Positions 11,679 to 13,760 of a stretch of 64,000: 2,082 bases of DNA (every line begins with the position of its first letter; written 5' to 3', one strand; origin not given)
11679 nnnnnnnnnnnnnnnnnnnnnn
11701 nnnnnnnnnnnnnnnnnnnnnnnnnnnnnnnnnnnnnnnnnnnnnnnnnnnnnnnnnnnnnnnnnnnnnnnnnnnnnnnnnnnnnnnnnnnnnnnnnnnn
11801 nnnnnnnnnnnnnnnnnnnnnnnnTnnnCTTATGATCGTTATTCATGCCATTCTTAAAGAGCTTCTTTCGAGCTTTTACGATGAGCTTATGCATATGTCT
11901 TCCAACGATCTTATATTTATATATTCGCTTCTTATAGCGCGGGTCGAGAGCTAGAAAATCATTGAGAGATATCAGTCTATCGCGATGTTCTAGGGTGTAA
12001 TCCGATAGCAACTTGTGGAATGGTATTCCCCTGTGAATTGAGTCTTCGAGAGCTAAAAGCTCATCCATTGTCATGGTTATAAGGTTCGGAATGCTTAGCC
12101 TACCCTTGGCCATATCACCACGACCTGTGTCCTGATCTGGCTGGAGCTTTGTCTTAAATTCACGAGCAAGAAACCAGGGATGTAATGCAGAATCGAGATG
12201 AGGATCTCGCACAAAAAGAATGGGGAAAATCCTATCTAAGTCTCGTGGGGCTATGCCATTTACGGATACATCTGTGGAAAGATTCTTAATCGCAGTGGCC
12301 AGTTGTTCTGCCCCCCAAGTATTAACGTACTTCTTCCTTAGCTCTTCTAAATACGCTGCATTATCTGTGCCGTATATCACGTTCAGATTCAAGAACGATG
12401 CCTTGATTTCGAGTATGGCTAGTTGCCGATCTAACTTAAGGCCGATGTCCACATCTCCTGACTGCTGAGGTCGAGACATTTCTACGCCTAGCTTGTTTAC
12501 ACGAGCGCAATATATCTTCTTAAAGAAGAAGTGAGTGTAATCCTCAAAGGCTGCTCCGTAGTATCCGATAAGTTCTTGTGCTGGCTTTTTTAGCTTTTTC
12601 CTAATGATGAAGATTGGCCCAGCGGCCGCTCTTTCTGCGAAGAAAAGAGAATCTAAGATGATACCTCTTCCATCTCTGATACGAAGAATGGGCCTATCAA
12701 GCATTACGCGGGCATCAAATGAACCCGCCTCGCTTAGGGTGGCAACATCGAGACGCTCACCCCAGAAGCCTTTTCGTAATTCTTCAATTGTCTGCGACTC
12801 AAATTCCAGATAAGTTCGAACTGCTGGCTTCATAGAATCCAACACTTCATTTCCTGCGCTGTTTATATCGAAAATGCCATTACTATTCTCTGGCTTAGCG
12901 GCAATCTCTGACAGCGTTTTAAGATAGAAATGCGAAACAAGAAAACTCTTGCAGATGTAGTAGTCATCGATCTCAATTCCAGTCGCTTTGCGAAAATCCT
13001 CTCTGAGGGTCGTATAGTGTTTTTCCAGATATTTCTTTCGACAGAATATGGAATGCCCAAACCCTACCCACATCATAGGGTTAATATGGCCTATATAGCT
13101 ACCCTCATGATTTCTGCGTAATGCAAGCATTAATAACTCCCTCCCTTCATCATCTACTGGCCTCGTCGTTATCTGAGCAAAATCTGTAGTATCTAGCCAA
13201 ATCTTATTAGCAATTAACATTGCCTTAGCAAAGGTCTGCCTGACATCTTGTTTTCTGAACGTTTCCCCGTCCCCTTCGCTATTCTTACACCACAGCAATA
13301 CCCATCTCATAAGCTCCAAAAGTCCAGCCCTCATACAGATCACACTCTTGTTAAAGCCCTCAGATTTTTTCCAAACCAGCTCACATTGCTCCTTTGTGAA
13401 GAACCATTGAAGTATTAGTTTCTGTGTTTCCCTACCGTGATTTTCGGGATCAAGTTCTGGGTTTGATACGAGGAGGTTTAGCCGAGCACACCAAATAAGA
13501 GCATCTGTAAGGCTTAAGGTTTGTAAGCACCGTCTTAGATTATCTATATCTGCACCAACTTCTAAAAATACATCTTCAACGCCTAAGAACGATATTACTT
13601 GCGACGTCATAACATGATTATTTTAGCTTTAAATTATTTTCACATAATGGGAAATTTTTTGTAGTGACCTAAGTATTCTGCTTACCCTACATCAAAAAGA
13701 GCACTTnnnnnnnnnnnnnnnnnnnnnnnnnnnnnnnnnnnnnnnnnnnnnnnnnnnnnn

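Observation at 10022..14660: Convergent pair of paralogous PD-(D/E)xK-like proteins (one with an intact and one with a degenerate catalytic motif) plus a wHTH protein: candidate novel defense or addiction module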

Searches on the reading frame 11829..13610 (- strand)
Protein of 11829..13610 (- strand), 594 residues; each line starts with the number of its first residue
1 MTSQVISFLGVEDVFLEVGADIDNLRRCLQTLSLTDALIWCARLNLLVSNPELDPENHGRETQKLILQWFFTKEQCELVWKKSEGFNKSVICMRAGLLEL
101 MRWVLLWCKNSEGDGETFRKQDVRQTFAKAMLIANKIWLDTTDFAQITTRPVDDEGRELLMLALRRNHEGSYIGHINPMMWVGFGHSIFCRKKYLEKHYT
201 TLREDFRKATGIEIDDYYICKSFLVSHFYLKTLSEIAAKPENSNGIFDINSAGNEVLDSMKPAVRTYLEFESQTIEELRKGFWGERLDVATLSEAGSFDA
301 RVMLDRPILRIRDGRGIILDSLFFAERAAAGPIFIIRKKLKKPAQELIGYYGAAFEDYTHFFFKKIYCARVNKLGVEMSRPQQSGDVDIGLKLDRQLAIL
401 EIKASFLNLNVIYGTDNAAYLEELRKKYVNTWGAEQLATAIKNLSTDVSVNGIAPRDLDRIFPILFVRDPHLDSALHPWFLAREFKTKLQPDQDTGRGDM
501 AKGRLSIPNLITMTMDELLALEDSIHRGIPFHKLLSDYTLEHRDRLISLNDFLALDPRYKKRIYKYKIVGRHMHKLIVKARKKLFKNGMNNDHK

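Call 4: search_protein_families(library=pfam, proteins=[window:11829-13610:-], max_evalue=1)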
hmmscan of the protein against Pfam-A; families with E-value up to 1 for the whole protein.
window:11829-13610:- (594 aa): 1 family
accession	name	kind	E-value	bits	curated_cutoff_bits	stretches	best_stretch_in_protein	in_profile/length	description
PF21432.3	56B_RHH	-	0.17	12.3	27.2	0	365-373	8-16/32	56B-like, Ribbon-helix-helix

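Call 5: search_protein_families(library=padloc, proteins=[window:11829-13610:-], max_evalue=1)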
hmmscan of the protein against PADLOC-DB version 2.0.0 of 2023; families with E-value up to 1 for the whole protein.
window:11829-13610:- (594 aa): 0 families

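Call 8: search_protein_families(library=ncbifam, proteins=[window:11829-13610:-], max_evalue=1)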
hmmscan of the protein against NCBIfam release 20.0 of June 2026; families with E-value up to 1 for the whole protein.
window:11829-13610:- (594 aa): 1 family
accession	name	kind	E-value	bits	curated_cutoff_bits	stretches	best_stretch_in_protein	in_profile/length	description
NF047931.1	antiphage_GapS1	subfamily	7.3e-09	35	320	1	199-447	124-354/455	GapS1 family protein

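Call 9: search_protein_families(library=phrogs, proteins=[window:11829-13610:-], max_evalue=1)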
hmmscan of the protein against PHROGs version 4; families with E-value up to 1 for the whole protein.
window:11829-13610:- (594 aa): 1 family
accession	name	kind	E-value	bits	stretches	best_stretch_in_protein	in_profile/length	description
phrog_36352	-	unknown function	0.16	11.2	1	402-489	11-96/562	-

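Call 12: search_solved_structures(query=window:11829-13610:-, max_evalue=1, show_alignments=2)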
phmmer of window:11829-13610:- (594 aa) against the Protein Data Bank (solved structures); distinct sequences matched with E-value up to 1: 1.
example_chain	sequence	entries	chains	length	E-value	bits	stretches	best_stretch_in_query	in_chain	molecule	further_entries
4j8q_A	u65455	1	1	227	0.12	14.1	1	178-293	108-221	Putative uncharacterized protein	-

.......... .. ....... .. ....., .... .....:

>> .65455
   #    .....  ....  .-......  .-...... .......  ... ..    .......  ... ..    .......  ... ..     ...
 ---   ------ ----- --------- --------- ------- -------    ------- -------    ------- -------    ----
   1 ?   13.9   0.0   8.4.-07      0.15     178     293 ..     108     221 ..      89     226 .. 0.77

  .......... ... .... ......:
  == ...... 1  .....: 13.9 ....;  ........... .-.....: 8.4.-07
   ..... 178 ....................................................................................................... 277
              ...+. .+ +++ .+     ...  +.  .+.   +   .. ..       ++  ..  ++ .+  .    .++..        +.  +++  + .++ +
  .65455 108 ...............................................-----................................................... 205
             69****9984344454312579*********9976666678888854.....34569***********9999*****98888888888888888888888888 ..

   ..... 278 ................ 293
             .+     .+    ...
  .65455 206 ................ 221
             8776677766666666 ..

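Call 18: find_homologous_proteins(query=window:11829-13610:-, max_evalue=0.001)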
Query window:11829-13610:- (594 aa): 9 proteins with E <= 0.001 among 8000 candidates.
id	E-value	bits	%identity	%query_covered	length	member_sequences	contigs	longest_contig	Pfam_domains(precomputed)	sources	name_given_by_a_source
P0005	0.0e+0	1368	100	100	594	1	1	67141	-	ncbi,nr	ncbi:MAG: hypothetical protein PHZ00_00455 [Candidatus Peribacteraceae bacterium]|nr:hypothetical pr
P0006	1.4e-80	290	33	97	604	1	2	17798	-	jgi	jgi:hypothetical protein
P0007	2.7e-77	279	32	97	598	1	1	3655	-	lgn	-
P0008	2.7e-72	262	31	97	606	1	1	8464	-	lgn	-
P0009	4.3e-68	249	31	93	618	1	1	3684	-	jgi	jgi:hypothetical protein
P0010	4.8e-66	242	30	97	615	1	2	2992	-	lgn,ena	-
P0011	1.1e-64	237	30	98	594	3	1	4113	-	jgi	-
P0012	5.6e-52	195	31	90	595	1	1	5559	-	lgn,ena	-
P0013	2.5e-44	170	37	54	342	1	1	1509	-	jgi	jgi:hypothetical protein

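Call 22: find_encoding_contigs(protein=P0006, flank=10000, max_places=3)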
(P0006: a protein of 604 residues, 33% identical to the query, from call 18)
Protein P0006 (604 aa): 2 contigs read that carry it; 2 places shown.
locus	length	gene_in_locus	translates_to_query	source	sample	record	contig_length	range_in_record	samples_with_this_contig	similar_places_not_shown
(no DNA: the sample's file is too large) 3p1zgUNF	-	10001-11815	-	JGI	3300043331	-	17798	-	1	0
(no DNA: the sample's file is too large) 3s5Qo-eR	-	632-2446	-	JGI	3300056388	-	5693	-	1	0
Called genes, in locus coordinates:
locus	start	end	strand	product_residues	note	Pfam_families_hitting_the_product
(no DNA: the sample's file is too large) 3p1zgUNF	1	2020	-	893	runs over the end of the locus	PF00270:DEAD, PF04851:ResIII (weak), PF22527:DEXQc_Suv3 (faint), PF00271:Helicase_C, PF21280:Helicase_dom4_arc, PF00486:Trans_reg_C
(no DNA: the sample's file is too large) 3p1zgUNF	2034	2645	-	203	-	PF01726:LexA_DNA_bind, PF00717:Peptidase_S24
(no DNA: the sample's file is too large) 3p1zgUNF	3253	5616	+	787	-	PF02384:N6_Mtase, PF20473:MmeI_Mtase (weak)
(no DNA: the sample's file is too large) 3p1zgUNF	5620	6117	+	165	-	PF01850:PIN (weak)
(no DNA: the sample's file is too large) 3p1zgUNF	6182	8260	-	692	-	PF00270:DEAD, PF04851:ResIII, PF18766:SWI2_SNF2 (weak), PF00271:Helicase_C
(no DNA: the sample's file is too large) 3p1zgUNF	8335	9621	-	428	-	-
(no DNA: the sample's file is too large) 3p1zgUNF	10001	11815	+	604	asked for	-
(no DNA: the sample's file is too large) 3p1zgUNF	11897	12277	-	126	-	-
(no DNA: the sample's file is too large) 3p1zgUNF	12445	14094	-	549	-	PF01580:FtsK_SpoIIIE (weak), PF19044:P-loop_TraG, PF10412:TrwB_AAD_bind (faint), PF12846:AAA_10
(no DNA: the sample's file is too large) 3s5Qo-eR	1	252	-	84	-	?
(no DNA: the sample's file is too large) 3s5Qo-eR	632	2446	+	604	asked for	-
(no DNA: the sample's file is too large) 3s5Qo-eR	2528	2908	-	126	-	-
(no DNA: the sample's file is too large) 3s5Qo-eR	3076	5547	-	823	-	PF11130:TraC_F_IV, PF01580:FtsK_SpoIIIE (weak), PF19044:P-loop_TraG, PF10412:TrwB_AAD_bind (faint), PF12846:AAA_10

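Call 23: find_encoding_contigs(protein=P0008, flank=10000, max_places=3)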
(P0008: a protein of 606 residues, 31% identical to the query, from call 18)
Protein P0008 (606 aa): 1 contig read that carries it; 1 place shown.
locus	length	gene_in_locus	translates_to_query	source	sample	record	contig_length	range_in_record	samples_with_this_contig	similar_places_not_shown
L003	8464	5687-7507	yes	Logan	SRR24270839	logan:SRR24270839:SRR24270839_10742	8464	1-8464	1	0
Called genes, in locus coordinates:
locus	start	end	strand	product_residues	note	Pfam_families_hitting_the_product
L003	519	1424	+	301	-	PF13289:SIR2_2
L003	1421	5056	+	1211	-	PF01582:TIR, PF13676:TIR_2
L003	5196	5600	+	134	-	PF06094:GGACT, PF13772:AIG2_2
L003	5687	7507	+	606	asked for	-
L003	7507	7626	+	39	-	-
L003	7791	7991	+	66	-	-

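Call 47: predict_structure(alignment_id=A3)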
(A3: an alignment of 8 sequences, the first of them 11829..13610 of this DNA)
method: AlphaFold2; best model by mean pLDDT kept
length: 594 residues; sequences in the alignment: 8
mean_pLDDT: 79.2   pTM: 0.84
mean pLDDT of the five models: 79.2, 76.5, 75.1, 73.5, 73.0
residues with pLDDT >= 90: 157; 70-90: 298; 50-70: 108; < 50: 31
segments of 3 or more residues with pLDDT < 50: 1-5, 240-244, 375-387, 589-594
pLDDT, mean of each block of 10 residues (from residue 1): 53 85 92 91 82 58 81 86 69 86 91 74 92 87 60 81 81 72 92 90 95 93 79 61 56 66 88 91 66 58 87 83 89 92 88 89 73 46 47 81 84 85 92 86 76 74 87 81 94 83 91 84 66 88 84 79 70 88 65 38
secondary structure, 60 per line:
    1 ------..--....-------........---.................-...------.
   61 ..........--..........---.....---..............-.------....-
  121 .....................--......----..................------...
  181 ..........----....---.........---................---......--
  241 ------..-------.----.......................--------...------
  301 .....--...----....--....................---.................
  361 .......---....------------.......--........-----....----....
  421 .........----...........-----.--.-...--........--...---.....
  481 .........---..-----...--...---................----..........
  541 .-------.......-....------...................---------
elements in order: H11-14 H22-29 H34-49 H60-70 H73-82 H94-107 H116-119 H121-141 H144-149 H154-171 H178-190 H195-198 H202-210 H214-229 H233-238 H261-271 E272-274 H275-283 H301-305 E308-310 E315-318 H321-340 H344-367 E371-374 E387-393 E396-403 H409-412 H417-429 H434-444 E460-467 H476-489 E500-502 E505-507 E511-514 H515-526 H531-541 H549-555 H557-560 H567-584

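Call 51: fold_search(model_id=the predicted structure, library=pdb)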
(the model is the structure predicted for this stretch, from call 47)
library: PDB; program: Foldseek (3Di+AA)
matches with E <= 10: 125; with E <= 0.001: 0
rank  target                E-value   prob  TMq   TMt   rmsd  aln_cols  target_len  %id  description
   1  9wuf                  1.1e-03  1.00  0.26  0.16  12.3       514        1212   13  Cryo-EM structure of Upx (released 2026-02-11)
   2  9u49_A                8.8e-02  0.89  0.17  0.23   7.5       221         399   13  crystal structure of Cdn1 in complex with cA4 (released 2026-02-04)
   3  7vsr_M                1.6e-01  0.38  0.18  0.30  16.7       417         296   11  Structure of McrBC (stalkless mutant) (released 2023-02-15)
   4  6hz4_M                1.7e-01  0.38  0.14  0.21  11.0       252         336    9  Structure of McrBC without DNA binding domains (one half of the full complex) (released 2019-07-24)
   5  8z4i_B                2.7e-01  0.20  0.13  0.17  16.2       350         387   10  crystal structure of Cdn1 in complex with cA3 (released 2026-02-04)
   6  6qnz_A                3.2e-01  0.18  0.19  0.19  24.5       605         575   10  Crystal structure of the site-specific DNA nickase N.BspD6I E418A Mutant (released 2020-03-04)
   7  5liq_B                4.2e-01  0.16  0.19  0.19  25.5       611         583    9  The structure of C160S,C508S,C578S mutant of Nt.BspD6I nicking endonuclease at 0.185 nm resolution . (released 2017-08-02)
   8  6hz4_N                4.6e-01  0.41  0.13  0.39   9.0       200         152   12  Structure of McrBC without DNA binding domains (one half of the full complex) (released 2019-07-24)
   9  8q3y_A                5.0e-01  0.54  0.13  0.17   8.9       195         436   13  Crystal structure of apo Can2 from Thermoanaerobacter brockii (released 2023-11-22)
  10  8tny_A                1.3e+00  0.02  0.09  0.09  23.1       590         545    9  Substrate Binding Plasticity Revealed by Cryo-EM Structures of SLC26A2 (released 2024-05-22)
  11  8b1t_B                1.8e+00  0.02  0.07  0.05  31.5       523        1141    9  RecBCD-DNA in complex with the phage protein Abc2 (released 2022-12-28)
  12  4keu_A                1.9e+00  0.04  0.08  0.13  17.2       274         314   10  Crystal structure of SsoPox W263M (released 2013-10-02)
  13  9mjm                  2.1e+00  0.01  0.07  0.08  23.6       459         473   12  SOS1 IN COMPLEX WITH AN INHIBITOR (released 2025-04-02)
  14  4urx_S                2.1e+00  0.01  0.07  0.09  23.5       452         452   12  The crystal structure of H-Ras and SOS in complex with ligands (released 2015-03-04)
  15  4kez_A                2.3e+00  0.04  0.09  0.14  17.3       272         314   10  Crystal structure of SsoPox W263F (released 2013-10-02)
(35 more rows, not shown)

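Call 52: search_protein_representatives(alignment_id=A3)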
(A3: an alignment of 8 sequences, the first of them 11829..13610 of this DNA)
Query: 8 sequences, 601 profile positions. Proteins with E-value up to 0.001 (for the whole library): 2549; up to 1e-10: 1261; up to 1e-30: 404. The best 150 are listed.
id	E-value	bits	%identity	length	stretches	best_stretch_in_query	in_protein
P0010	8.5e-255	863.5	-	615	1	3-600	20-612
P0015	1.6e-244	829.5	-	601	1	2-597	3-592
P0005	9.3e-232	787.4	-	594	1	1-598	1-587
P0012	5.9e-229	778.1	-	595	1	3-597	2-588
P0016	1.2e-216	737.5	-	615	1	3-597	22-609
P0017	2.6e-209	713.3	-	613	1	3-597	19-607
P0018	1.1e-208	711.1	-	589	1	3-598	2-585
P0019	2.9e-193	660.2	-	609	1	3-597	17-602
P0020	2.9e-193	660.2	-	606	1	3-598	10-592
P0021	6.1e-193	659.2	-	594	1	3-597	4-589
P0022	6.3e-193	659.1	-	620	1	3-598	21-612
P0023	1.5e-191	654.6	-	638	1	6-596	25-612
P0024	3.4e-191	653.4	-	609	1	3-597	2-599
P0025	2.4e-189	647.3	-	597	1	3-599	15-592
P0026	3.6e-187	640.1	-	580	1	3-597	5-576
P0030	1.1e-181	622.1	-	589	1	5-598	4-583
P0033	7.6e-178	609.3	-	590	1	3-592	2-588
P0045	9.5e-166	569.4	-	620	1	3-598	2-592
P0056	7.9e-157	539.9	-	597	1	3-597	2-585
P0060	3.9e-152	524.4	-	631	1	4-598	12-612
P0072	3.3e-143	494.9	-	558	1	39-580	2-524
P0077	1.3e-140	486.3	-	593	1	1-597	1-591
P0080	1.3e-139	483.1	-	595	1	6-597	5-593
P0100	1.7e-127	443.0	-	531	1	58-595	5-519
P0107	1.8e-123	429.8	-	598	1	4-597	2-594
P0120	3.4e-115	402.4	-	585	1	11-595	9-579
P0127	2.9e-110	386.1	-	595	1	3-589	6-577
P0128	6.4e-110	385.0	-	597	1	3-599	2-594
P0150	3.4e-100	352.9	-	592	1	9-570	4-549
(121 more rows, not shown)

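Call 54: search_protein_families(library=ncbifam, proteins=[P0015, P0016, P0020, P0030, P0045, P0060, P0080, P0100, P0120, P0150], max_evalue=0.001)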
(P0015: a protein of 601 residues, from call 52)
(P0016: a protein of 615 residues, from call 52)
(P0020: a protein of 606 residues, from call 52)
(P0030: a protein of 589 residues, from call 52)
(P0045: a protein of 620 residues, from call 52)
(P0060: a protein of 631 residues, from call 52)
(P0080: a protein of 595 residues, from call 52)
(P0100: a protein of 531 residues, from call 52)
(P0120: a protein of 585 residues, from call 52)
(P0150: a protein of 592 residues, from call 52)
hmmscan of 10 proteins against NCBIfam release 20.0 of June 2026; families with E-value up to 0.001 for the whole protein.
P0015 (601 aa): 1 family
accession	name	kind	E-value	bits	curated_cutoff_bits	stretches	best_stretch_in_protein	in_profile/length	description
NF047931.1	antiphage_GapS1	subfamily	5e-06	25.6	320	1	184-529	113-420/455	GapS1 family protein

P0016 (615 aa): 1 family
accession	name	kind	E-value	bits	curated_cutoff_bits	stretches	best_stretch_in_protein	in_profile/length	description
NF047931.1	antiphage_GapS1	subfamily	4.3e-10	39.1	320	1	212-430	123-320/455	GapS1 family protein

P0020 (606 aa): 1 family
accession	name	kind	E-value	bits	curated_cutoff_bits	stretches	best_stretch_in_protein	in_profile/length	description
NF047931.1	antiphage_GapS1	subfamily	1.4e-15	57.1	320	1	185-532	109-424/455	GapS1 family protein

P0030 (589 aa): 1 family
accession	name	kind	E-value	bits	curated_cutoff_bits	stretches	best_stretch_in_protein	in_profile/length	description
NF047931.1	antiphage_GapS1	subfamily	1.6e-07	30.6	320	1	192-354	124-278/455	GapS1 family protein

P0045 (620 aa): 1 family
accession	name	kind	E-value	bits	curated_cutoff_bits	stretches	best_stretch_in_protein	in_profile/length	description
NF047931.1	antiphage_GapS1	subfamily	1.8e-15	56.8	320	1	178-476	108-373/455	GapS1 family protein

P0060 (631 aa): 1 family
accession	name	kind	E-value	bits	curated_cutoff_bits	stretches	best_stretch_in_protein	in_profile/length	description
NF047931.1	antiphage_GapS1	subfamily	0.00023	20.2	320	1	207-371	126-272/455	GapS1 family protein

P0080 (595 aa): 1 family
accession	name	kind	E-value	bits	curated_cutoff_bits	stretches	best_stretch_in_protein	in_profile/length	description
NF047931.1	antiphage_GapS1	subfamily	1.9e-05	23.8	320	1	177-425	110-337/455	GapS1 family protein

P0100 (531 aa): 1 family
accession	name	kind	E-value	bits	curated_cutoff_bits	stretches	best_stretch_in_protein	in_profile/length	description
NF047931.1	antiphage_GapS1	subfamily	2.2e-14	53.2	320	1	139-387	125-357/455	GapS1 family protein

P0120 (585 aa): 1 family
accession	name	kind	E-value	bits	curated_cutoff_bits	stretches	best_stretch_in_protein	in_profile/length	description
NF047931.1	antiphage_GapS1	subfamily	9.2e-13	47.8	320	1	184-526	111-435/455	GapS1 family protein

P0150 (592 aa): 1 family
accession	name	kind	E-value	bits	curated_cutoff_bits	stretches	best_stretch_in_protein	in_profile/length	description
NF047931.1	antiphage_GapS1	subfamily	1.5e-11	43.8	320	1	182-520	110-428/455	GapS1 family protein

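Call 61: find_related_loci(query=A3, collection=genome_contigs, flank=7000)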
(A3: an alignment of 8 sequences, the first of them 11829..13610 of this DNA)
Query A3 (594 aa) in genome_contigs; peptide patterns used: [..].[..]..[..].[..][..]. (x = any residue, [..] = any of these).
24 stretches matched a pattern; 14 encode a relative of the query (tblastn E <= 1e-3); 14 distinct loci.
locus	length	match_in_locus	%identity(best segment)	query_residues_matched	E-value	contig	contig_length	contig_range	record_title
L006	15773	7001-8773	34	5-585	2e-95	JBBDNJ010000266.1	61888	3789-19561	MAG: Candidatus Binatia bacterium isolate LejiaB_54_11 Lejia_B_606_length_61888_cov_6, whole genome shotgun sequence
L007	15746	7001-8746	31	3-581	1e-86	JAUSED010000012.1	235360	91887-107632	MAG: Candidatus Omnitrophota bacterium isolate E14_maxbin.165 E14_k141_657840, whole genome shotgun sequence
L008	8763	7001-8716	33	1-565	5e-77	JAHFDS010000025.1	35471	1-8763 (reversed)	MAG: Myxococcales bacterium isolate nzgw250 NODE_625_length_35472_cov_3.320528, whole genome shotgun sequence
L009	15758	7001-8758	29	8-590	1e-74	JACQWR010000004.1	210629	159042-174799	MAG: Deltaproteobacteria bacterium isolate NC_groundwater_1494_Pr4_B-0.1um_54_14 SR1-18-B1_scaffold_28130, whole genome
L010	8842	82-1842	30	2-585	1e-73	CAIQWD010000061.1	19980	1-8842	MAG: uncultured delta proteobacterium isolate AM-2014_bin-3649 genome assembly, contig: bin-3649:061/117, whole genome s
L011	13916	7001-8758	30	3-581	6e-70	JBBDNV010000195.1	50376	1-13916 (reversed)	MAG: Pirellulales bacterium isolate LejiaB_63_21 Lejia_B_830_length_50376_cov_12, whole genome shotgun sequence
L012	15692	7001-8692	30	8-574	3e-69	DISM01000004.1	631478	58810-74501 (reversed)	MAG TPA_asm: Candidatus Omnitrophica bacterium UBA6210 UBA6210_contig_707, whole genome shotgun sequence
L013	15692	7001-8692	31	3-564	9e-66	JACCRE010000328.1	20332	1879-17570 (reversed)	MAG: Planctomycetaceae bacterium isolate MGR_bin14 SD2897-2912_k127_3603937, whole genome shotgun sequence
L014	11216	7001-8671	31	14-567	3e-65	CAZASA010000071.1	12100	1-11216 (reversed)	MAG TPA_asm: uncultured Planctomycetales bacterium isolate binchicken_co241_31 genome assembly, contig: NODE_5274_length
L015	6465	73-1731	27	5-558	4e-43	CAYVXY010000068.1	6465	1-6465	MAG TPA_asm: uncultured Polyangiaceae bacterium isolate SRP302447_co2_334 genome assembly, contig: NODE_33756_length_646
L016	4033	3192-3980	33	4-280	2e-32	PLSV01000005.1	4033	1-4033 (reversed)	MAG: Syntrophobacteraceae bacterium isolate bog_1154 73.20120700_S1D.281_contig_303544, whole genome shotgun sequence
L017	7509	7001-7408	39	2-138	1e-24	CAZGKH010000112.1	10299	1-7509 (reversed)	MAG TPA_asm: uncultured Anaerolineae bacterium isolate binchicken_co275_239 genome assembly, contig: NODE_10313_length_1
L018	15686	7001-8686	30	8-564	1e-64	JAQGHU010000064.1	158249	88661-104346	MAG: Schlesneria sp. isolate RYN_441 scaffold_2305179, whole genome shotgun sequence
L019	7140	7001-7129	42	3-45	6e-5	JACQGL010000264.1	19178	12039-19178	MAG: Armatimonadetes bacterium isolate NC_groundwater_1072_Ag_S2p5_66_82 S_2p5_S6_coassembly_k141_5166154, whole genome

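Call 66: search_protein_families(library=pfam, proteins=[L007:3664-6960:+, L009:3421-6963:+, L014:2581-6945:+, L008:4505-6799:+, L006:4951-6453:+, L012:5937-6926:+, L011:5523-6440:+, L018:8851-10101:+, L010:2314-3465:+, L015:1847-2971:+], max_evalue=0.001)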
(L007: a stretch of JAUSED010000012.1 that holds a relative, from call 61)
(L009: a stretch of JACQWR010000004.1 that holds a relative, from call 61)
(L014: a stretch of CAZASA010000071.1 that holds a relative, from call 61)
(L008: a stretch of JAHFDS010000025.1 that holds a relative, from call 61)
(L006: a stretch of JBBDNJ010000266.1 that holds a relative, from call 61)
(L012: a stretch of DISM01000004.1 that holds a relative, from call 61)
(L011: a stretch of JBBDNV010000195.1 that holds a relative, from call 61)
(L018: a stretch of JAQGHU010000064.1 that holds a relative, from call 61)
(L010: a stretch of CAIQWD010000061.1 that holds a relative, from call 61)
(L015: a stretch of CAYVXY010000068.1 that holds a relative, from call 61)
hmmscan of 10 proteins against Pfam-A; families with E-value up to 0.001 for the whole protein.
L007:3664-6960:+ (1099 aa): 1 family
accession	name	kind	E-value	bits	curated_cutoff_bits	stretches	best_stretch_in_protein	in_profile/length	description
PF13676.11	TIR_2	-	7.2e-05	23.7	28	1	23-143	12-121/122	TIR domain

L009:3421-6963:+ (1181 aa): 3 families
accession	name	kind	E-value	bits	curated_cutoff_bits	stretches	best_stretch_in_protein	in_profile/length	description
PF07669.17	Eco57I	-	4.1e-40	138.1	25.3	1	577-825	1-171/171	Eco57I restriction-modification methylase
PF02384.22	N6_Mtase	-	2.6e-13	50.4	20.4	1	721-873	121-266/311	N-6 DNA Methylase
PF12950.13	TaqI_C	-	2.3e-06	28.3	26.5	1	1026-1115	38-118/118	TaqI-like C-terminal specificity domain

L014:2581-6945:+ (1455 aa): 0 families

L008:4505-6799:+ (765 aa): 2 families
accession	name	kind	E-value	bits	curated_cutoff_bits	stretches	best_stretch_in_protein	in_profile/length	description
PF11775.14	CobT_C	-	2.9e-27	96.2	21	1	538-747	1-209/220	Cobalamin biosynthesis protein CobT VWA domain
PF06213.17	CobT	-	1e-05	25.7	26.1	1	116-216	14-119/276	Cobalamin biosynthesis protein CobT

L006:4951-6453:+ (501 aa): 0 families

L012:5937-6926:+ (330 aa): 0 families

L011:5523-6440:+ (306 aa): 1 family
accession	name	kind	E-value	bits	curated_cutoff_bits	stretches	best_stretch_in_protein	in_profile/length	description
PF01261.30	AP_endonuc_2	-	3.4e-31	109.3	31.1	1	53-300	1-247/249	Xylose isomerase-like TIM barrel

L018:8851-10101:+ (417 aa): 1 family
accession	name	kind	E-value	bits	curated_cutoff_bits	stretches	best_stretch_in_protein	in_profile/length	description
PF12158.14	DUF3592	-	3e-09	37.9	25.3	1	79-166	1-83/84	Domain of unknown function (DUF3592)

L010:2314-3465:+ (384 aa): 2 families
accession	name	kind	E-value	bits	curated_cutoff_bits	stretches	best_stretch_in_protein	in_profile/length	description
PF13635.12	DUF4143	-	1.1e-43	149.2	28.1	1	177-331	1-159/160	Domain of unknown function (DUF4143)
PF13173.12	AAA_14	-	1.9e-23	83.3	27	1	21-138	2-128/129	AAA domain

L015:1847-2971:+ (375 aa): 0 families
